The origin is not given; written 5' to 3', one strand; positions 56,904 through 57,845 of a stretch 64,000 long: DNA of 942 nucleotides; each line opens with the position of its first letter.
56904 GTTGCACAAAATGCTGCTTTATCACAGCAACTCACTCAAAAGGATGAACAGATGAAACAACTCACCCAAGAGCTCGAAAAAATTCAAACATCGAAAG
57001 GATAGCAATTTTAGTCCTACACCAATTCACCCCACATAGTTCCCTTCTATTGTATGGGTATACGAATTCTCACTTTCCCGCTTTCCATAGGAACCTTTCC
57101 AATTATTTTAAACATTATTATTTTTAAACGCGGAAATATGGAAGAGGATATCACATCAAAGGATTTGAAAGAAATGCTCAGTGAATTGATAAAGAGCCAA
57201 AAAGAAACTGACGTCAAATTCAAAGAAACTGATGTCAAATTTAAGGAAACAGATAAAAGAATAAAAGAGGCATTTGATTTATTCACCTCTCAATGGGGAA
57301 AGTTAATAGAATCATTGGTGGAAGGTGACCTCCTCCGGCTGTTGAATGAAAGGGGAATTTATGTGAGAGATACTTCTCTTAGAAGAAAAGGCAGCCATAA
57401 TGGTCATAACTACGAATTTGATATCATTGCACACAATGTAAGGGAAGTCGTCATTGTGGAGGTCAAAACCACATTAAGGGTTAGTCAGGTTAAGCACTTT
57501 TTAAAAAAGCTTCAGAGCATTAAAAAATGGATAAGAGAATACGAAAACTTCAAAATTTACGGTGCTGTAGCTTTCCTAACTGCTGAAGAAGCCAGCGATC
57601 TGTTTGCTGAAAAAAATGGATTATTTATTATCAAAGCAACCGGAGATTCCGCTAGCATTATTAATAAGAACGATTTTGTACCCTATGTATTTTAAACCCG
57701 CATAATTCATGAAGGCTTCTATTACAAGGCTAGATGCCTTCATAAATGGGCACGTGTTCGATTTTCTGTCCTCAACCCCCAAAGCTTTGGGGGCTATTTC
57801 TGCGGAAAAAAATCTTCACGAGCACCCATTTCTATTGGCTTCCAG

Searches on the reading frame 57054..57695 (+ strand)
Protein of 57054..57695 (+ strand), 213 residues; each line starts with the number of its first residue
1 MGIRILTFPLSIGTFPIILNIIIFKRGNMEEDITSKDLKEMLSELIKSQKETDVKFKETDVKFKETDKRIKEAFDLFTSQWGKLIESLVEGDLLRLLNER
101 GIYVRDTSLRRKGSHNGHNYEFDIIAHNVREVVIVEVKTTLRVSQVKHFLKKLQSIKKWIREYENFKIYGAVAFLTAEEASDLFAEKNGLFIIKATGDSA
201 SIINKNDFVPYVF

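Call 72: search_protein_families(library=pfam, proteins=[window:57054-57695:+], max_evalue=0.00001)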
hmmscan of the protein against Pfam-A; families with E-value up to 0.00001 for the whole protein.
window:57054-57695:+ (213 aa): 1 family
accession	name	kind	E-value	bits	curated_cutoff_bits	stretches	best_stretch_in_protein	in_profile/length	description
PF01870.24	Hjc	-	4.9e-06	26.8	21.1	1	90-163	3-71/93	Archaeal holliday junction resolvase (hjc)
